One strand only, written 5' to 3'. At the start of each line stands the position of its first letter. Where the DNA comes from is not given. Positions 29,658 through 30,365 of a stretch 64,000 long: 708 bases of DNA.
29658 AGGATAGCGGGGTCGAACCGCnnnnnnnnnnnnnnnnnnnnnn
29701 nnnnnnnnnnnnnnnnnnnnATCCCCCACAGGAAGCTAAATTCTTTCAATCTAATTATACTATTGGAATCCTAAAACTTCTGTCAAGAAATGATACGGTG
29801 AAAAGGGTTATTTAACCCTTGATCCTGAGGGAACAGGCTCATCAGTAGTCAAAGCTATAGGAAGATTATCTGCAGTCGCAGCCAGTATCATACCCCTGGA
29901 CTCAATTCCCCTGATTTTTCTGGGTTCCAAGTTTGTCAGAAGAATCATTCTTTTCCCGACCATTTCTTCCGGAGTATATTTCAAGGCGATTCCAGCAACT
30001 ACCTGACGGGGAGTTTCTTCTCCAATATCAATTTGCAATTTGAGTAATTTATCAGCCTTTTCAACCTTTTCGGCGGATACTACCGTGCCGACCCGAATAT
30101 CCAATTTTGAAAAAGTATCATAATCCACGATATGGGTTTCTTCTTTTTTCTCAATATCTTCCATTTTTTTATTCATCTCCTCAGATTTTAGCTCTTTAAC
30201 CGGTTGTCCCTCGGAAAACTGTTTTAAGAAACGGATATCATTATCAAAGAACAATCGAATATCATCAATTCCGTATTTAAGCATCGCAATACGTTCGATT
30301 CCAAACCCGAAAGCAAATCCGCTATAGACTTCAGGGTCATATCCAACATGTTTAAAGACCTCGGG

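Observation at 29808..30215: PheRS alpha subunit fused to a MetRS-C/Trbp111-type tRNA-binding domain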

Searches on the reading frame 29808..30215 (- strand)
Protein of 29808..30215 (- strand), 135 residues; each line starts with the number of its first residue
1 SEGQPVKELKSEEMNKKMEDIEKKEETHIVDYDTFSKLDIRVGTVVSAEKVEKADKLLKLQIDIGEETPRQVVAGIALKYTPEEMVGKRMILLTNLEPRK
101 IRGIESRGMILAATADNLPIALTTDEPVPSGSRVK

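Call 4: search_protein_families(library=ncbifam, proteins=[window:29811-30176:-], max_evalue=0.01)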
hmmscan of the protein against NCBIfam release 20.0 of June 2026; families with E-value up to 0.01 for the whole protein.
window:29811-30176:- (122 aa): 13 families
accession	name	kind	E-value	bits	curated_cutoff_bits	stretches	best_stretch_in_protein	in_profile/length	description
TIGR00399.1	metG_C_term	equivalog_domain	1.4e-40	138.3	116.65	1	3-122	20-139/139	methionine--tRNA ligase subunit beta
NF008900.0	PRK12267.1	equivalog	2.9e-38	131.8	598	1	4-122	530-648/648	methionine--tRNA ligase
NF001100.0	PRK00133.1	equivalog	1.6e-36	126.1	587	1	5-122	559-676/676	methionine--tRNA ligase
NF007492.0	PRK10089.1-1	equivalog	9.6e-22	77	150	1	16-121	3-109/110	tRNA-binding protein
NF007495.0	PRK10089.1-4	equivalog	2.4e-20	73.1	117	1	15-121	3-112/113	tRNA-binding protein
NF007494.0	PRK10089.1-3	equivalog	2.8e-19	69.1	109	1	16-121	3-111/112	tRNA-binding protein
NF007496.0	PRK10089.1-5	equivalog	2.2e-18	66.5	171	1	18-121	3-108/109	chaperone CsaA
TIGR02222.1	chap_CsaA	subfamily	5e-18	65.1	119.65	1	19-121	1-106/107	export-related chaperone CsaA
NF007493.0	PRK10089.1-2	equivalog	1.7e-13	50.6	160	1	16-121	3-111/112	tRNA-binding protein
TIGR00472.1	pheT_bact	equivalog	3e-09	35.7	402.65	1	24-100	42-123/798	phenylalanine--tRNA ligase subunit beta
NF045760.1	YtpR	equivalog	3.9e-07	30.1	100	1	4-100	62-158/185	YtpR family tRNA-binding protein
NF045867.1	PheT_Nterm_rel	equivalog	0.0038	17.3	120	0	3-101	65-166/171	TyrS-associated PheT N-terminal domain-related protein TapR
NF006387.0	PRK08636.1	equivalog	0.008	15.2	675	1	25-68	253-296/403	LL-diaminopimelate aminotransferase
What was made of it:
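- On CsaA export chaperone: NF007496 scores 62-66 bits against 171 (call 4).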

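Call 13: find_homologous_proteins(query=window:29808-30215:-, max_evalue=0.00001)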
Query window:29808-30215:- (135 aa): 729 proteins with E <= 0.00001 among 751 candidates; the best 120 are listed.
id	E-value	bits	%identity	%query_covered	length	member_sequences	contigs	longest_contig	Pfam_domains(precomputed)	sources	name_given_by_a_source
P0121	6.9e-44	167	68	81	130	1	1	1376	PF01588.27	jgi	jgi:methionine--tRNA ligase beta chain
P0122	5.4e-42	161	67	81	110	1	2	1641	PF01588.27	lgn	-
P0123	2.1e-40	155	66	81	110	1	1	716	PF01588.27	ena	-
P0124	4.2e-36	142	67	79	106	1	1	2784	PF01588.27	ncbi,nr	ncbi:MAG: methionine--tRNA ligase subunit beta [bacterium]|nr:methionine--tRNA ligase subunit beta [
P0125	9.5e-33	131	61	79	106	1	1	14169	PF01588.27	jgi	jgi:methionine--tRNA ligase beta chain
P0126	1.5e-32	130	61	79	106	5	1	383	PF01588.27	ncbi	-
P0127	1.7e-31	127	62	79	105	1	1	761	PF01588.27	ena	-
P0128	2.6e-31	126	66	76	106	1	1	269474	PF01588.27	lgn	-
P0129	7.8e-31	125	58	81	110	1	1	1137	PF01588.27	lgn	-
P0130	1.3e-30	124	57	79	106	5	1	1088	PF01588.27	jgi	jgi:methionine--tRNA ligase beta chain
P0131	3.6e-30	122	60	79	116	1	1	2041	PF01588.27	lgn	-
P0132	3.7e-30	122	58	79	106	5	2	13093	PF01588.27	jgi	-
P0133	5.5e-30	122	58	79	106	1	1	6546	PF01588.27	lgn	-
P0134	6.3e-30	122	56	79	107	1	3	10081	PF01588.27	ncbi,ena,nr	ncbi:methionine--tRNA ligase subunit beta [bacterium]|nr:methionine--tRNA ligase subunit beta [bacte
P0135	9.5e-30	121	52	85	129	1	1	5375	PF01588.27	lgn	-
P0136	1.0e-29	121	58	81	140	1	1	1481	PF01588.27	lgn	-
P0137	1.5e-29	120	62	81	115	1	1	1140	PF01588.27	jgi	-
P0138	1.9e-29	120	55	79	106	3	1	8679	PF01588.27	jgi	-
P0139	1.9e-29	120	56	81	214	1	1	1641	PF01588.27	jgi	jgi:methionyl-tRNA synthetase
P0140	2.2e-29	120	57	79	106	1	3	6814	PF01588.27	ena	-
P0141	2.3e-29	120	59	79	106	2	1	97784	PF01588.27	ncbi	-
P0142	2.8e-29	120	57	79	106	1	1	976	PF01588.27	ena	-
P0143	3.0e-29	119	59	79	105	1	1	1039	PF01588.27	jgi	jgi:methionine--tRNA ligase beta chain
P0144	3.4e-29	119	56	80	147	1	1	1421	PF01588.27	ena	-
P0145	3.7e-29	119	53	79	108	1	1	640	PF01588.27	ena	-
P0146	4.3e-29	119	57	78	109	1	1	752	PF01588.27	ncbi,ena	-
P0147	4.4e-29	119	57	79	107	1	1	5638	PF01588.27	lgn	-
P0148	4.8e-29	119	50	90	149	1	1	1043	PF01588.27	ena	-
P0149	5.4e-29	119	59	79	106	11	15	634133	PF01588.27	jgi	jgi:methionine--tRNA ligase beta chain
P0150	5.6e-29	119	55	79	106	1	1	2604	PF01588.27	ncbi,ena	-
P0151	5.6e-29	119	56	79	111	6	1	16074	PF01588.27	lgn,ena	-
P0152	6.3e-29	118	53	93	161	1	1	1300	PF01588.27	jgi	jgi:methionyl-tRNA synthetase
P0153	6.7e-29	118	61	83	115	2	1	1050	PF01588.27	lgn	-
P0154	9.8e-29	118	55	79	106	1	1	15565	PF01588.27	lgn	-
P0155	1.4e-28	117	62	79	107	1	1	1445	PF01588.27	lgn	-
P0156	1.6e-28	117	52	78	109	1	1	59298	PF01588.27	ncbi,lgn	-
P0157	1.7e-28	117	59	81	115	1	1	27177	PF01588.27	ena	-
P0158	1.7e-28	117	57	79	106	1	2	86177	PF01588.27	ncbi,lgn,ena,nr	ncbi:MAG: methionine--tRNA ligase subunit beta [Nitrospirae bacterium]|nr:methionine--tRNA ligase su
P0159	2.0e-28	117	57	79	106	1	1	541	PF01588.27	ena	-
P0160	2.2e-28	117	58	79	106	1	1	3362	PF01588.27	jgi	jgi:methionine--tRNA ligase beta chain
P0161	2.4e-28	117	56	79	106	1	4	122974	PF01588.27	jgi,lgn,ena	jgi:methionine--tRNA ligase beta chain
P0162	2.5e-28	116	54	81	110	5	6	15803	PF01588.27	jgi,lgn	jgi:methionine--tRNA ligase beta chain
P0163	2.8e-28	116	59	81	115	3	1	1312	PF01588.27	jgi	-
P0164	2.8e-28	116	57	79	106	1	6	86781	PF01588.27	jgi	-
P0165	3.0e-28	116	57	79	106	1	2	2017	PF01588.27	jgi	-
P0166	3.1e-28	116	68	61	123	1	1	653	PF01588.27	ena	-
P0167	3.1e-28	116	55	79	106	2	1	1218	PF01588.27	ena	-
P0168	3.2e-28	116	58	79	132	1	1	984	PF01588.27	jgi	jgi:methionine--tRNA ligase beta chain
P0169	3.2e-28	116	58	79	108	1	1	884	PF01588.27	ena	-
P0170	3.4e-28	116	50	95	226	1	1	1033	PF01588.27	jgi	jgi:methionine--tRNA ligase beta chain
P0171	3.9e-28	116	57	79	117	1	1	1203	PF01588.27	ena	-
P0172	3.9e-28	116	57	79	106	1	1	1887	PF01588.27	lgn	-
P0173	4.1e-28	116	50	79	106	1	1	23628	PF01588.27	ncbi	-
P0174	4.4e-28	116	54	79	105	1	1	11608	PF01588.27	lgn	-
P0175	5.0e-28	116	58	78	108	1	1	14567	PF01588.27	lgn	-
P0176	5.2e-28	115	51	79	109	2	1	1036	PF01588.27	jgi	jgi:methionyl-tRNA synthetase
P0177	5.2e-28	115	57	79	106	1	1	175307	PF01588.27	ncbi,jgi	ncbi:MAG: hypothetical protein ACOYBJ_00180 [Patescibacteria group bacterium]|jgi:methionine--tRNA l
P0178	5.8e-28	115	58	78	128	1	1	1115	PF01588.27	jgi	jgi:methionyl-tRNA synthetase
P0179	5.9e-28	115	58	76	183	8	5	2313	PF01588.27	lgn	-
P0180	6.0e-28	115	59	79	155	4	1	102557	PF01588.27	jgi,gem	-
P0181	7.2e-28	115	61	76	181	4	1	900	PF01588.27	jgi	jgi:methionyl-tRNA synthetase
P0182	7.4e-28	115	56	79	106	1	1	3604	PF01588.27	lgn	-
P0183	7.5e-28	115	49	94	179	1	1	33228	PF01588.27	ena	-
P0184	7.5e-28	115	57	79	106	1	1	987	PF01588.27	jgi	jgi:methionine--tRNA ligase beta chain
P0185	8.0e-28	115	50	92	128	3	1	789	PF01588.27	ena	-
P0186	8.4e-28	115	54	79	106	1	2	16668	PF01588.27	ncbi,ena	-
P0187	8.4e-28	115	58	87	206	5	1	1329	PF01588.27,PF19303.6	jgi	jgi:methionyl-tRNA synthetase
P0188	8.5e-28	115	54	78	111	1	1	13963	PF01588.27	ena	-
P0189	9.5e-28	115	60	79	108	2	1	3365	PF01588.27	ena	-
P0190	1.1e-27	114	61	67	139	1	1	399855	PF01588.27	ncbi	-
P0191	1.1e-27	114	54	79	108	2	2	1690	PF01588.27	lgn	-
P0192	1.1e-27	114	52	97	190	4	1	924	PF01588.27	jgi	jgi:methionyl-tRNA synthetase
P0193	1.2e-27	114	46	90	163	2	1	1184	PF01588.27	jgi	-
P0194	1.2e-27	114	53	79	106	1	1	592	PF01588.27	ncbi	-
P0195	1.3e-27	114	57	81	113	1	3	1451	PF01588.27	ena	-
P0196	1.3e-27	114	52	93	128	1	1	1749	PF01588.27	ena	-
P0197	1.4e-27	114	55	79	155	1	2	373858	PF01588.27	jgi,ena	-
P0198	1.5e-27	114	51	79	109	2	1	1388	PF01588.27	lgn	-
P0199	1.6e-27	114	66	61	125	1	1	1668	PF01588.27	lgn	-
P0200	1.7e-27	114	59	73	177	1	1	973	PF01588.27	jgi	jgi:methionyl-tRNA synthetase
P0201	1.8e-27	114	52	79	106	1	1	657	PF01588.27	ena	-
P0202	1.9e-27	114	53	83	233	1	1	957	PF08264.20,PF01588.27,PF19303.6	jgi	-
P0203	1.9e-27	114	58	74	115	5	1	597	PF01588.27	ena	-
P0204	2.0e-27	114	55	79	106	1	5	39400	PF01588.27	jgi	-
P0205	2.2e-27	113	55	89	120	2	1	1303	PF01588.27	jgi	jgi:methionyl-tRNA synthetase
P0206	2.3e-27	113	63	72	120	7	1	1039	PF01588.27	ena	-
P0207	2.5e-27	113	51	93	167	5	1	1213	PF01588.27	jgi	-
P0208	2.6e-27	113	57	81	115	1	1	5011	PF01588.27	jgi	jgi:methionyl-tRNA synthetase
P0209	2.7e-27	113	55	76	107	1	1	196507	PF01588.27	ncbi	-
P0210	2.7e-27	113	56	79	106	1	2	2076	PF01588.27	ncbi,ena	-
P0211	2.8e-27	113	56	79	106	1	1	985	PF01588.27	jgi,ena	-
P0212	2.9e-27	113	63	64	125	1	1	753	PF01588.27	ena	-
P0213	2.9e-27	113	58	79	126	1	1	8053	PF01588.27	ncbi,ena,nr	ncbi:MAG TPA: methionine--tRNA ligase subunit beta [Bacillota bacterium]|nr:methionine--tRNA ligase 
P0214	3.1e-27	113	54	84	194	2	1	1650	PF01588.27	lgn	-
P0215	3.5e-27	113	54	83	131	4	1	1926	PF01588.27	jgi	jgi:methionyl-tRNA synthetase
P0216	3.7e-27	113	56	81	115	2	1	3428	PF01588.27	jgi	jgi:methionyl-tRNA synthetase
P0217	3.7e-27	113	54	84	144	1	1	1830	PF01588.27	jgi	jgi:methionyl-tRNA synthetase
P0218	3.8e-27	113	52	79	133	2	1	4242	PF01588.27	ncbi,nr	ncbi:MAG: methionine--tRNA ligase subunit beta, partial [bacterium]|nr:methionine--tRNA ligase subun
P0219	4.0e-27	113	55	73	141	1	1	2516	PF01588.27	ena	-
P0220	4.4e-27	112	55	79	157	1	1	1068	PF01588.27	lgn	-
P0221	4.6e-27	112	68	61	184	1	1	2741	PF01588.27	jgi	jgi:methionyl-tRNA synthetase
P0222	4.7e-27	112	52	79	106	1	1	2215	PF01588.27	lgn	-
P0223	4.7e-27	112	53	81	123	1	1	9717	PF01588.27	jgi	jgi:methionine--tRNA ligase beta chain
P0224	4.9e-27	112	54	79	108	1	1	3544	PF01588.27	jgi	jgi:methionine--tRNA ligase beta chain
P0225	5.0e-27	112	57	78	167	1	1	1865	PF01588.27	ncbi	ncbi:MAG: methionine--tRNA ligase subunit beta, partial [Chitinophagaceae bacterium]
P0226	5.3e-27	112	54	84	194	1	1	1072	PF01588.27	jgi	jgi:methionyl-tRNA synthetase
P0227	6.1e-27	112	52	84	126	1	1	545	PF01588.27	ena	-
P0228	6.1e-27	112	59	70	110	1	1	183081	PF01588.27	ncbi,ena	-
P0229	6.1e-27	112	55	79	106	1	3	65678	PF01588.27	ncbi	-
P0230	6.2e-27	112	51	99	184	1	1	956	PF01588.27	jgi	jgi:methionyl-tRNA synthetase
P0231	6.4e-27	112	51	88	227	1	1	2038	PF01588.27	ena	-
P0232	6.4e-27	112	55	79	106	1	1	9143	PF01588.27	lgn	-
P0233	6.6e-27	112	59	74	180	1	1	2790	PF01588.27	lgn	-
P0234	6.9e-27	112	52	79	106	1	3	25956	PF01588.27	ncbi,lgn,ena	-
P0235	7.0e-27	112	51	93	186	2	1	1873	PF01588.27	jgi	-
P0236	7.1e-27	112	56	79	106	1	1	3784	PF01588.27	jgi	jgi:methionine--tRNA ligase beta chain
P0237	7.3e-27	112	58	79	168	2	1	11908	PF01588.27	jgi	-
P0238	7.3e-27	112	55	79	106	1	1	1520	PF01588.27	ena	-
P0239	7.7e-27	112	55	90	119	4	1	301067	PF01588.27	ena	-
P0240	7.7e-27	112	66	61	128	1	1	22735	PF01588.27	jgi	jgi:methionyl-tRNA synthetase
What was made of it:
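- The closest homologues are free 105-110-aa proteins (call 13).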

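Call 29: search_solved_structures(query=window:29811-30215:-, max_evalue=0.001, show_alignments=2)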
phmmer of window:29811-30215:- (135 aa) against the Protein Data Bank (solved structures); distinct sequences matched with E-value up to 0.001: 29.
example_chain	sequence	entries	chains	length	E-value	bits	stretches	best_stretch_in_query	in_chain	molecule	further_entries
8vtz_A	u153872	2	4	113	6.8e-28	100.5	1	25-133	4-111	Methionyl-tRNA synthetase beta subunit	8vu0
1pyb_A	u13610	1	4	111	8.3e-28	100.2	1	25-133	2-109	tRNA-binding protein Trbp111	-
7d8r_A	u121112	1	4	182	3e-27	98.4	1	4-133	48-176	Microphthalmia-associated transcription factor,Methionyl-tRNA synthetase beta subunit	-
7d8s_A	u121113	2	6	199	7e-27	97.2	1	6-133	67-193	Microphthalmia-associated transcription factor,Methionyl-tRNA synthetase beta subunit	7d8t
2cwp_A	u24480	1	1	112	1e-21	80.5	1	29-134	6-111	MetRS related protein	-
1mkh_A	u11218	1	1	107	2.3e-21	79.4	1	30-134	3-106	C-terminal domain of Methionyl-tRNA synthetase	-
5h34_A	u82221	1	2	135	4.2e-21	78.5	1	21-135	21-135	Methionine-tRNA ligase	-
1rqg_A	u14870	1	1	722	6.9e-21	77.9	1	19-134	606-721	Methionyl-tRNA synthetase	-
9shc_A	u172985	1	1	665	2.7e-19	72.7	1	18-133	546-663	Methionine--tRNA ligase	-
38li_A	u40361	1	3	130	3.3e-19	72.4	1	30-116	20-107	Methionine--tRNA ligase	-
4up8_A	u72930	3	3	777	4.2e-18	68.9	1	32-115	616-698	LYSINE--TRNA LIGASE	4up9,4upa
4up7_A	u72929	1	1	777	4.2e-18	68.9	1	32-115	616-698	LYSINE--TRNA LIGASE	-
6wq6_A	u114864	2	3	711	6.9e-18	68.2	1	30-123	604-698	Methionine--tRNA ligase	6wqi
1ntg_A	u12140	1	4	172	1e-17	67.6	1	36-124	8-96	Tyrosyl-tRNA synthetase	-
3ers_X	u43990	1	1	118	2.8e-17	66.2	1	30-134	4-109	tRNA-binding protein ygjH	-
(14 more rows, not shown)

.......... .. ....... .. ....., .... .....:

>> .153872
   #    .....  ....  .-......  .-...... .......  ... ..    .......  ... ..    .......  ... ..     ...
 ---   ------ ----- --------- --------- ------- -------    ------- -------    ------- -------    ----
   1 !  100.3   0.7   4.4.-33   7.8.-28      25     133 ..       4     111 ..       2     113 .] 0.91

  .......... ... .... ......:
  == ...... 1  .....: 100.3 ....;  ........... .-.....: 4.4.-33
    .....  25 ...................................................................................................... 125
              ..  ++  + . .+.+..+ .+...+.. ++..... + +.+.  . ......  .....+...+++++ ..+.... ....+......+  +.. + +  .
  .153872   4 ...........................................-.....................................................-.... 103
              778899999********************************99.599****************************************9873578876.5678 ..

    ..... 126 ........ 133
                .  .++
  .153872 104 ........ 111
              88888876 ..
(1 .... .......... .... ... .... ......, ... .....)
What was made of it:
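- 29811..30131 (-): Trbp111/MetRS-C-type OB-fold tRNA-binding domain, aa 367-473. Pocket residues are K394, P436, R437, I439, R440, S444 and M447. Best PDB match is A. aeolicus Trbp111 1PYB/8VTZ at 100 bits, against PheRS beta at 27.7 bits (call 29).
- On PheRS beta B2 domain: 2RHS_B scores 27.7 bits against 100 bits for Trbp111 (call 29).
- Closest known: Free-standing Trbp111 of Aquifex aeolicus. Same: About 100 bits to 1PYB (call 29).
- PheRS beta scores 27.7 bits (call 29). 'MetRS beta subunit' is an annotation convention for all free Trbp111-type proteins (calls 13, 29).
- Tried and rejected: The window's domain is Trbp-type (calls 4, 29).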

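Call 47: find_encoding_contigs(protein=P0128, flank=4000, max_places=2)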
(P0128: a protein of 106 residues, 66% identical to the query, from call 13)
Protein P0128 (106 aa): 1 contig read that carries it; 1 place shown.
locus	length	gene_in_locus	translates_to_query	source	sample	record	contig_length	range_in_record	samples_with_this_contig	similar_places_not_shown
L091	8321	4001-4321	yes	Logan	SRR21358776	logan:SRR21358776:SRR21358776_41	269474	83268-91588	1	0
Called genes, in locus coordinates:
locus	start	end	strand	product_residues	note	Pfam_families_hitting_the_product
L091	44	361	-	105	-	-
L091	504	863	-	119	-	PF07883:Cupin_2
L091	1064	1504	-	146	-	PF00293:NUDIX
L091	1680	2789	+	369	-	PF03405:FA_desaturase_2 (weak)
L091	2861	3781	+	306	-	-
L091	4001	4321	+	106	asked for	PF01588:tRNA_bind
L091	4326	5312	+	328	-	PF13521:AAA_28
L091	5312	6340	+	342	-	PF05448:AXE1 (faint), PF02129:Peptidase_S15, PF00561:Abhydrolase_1, PF12146:Hydrolase_4, PF12697:Abhydrolase_6, PF08840:BAAT_C (weak), PF00326:Peptidase_S9, PF01738:DLH (weak), +2 more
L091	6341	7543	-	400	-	PF12704:MacB_PCD, PF02687:FtsX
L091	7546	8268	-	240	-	PF02463:SMC_N (weak), PF00005:ABC_tran, PF13304:AAA_21 (faint)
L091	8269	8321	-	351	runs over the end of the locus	PF25919:BSH_CusB (faint), PF00364:Biotin_lipoyl (faint), PF25917:BSH_RND, PF25984:BSH_YknX (weak), PF26002:Beta-barrel_AprE (weak), PF25967:RND-MFP_C, PF25975:CzcB_C (weak), PF25989:YknX_C, +1 more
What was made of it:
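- Closely related free trbp genes elsewhere are not next to pheS (P0128, call 47).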
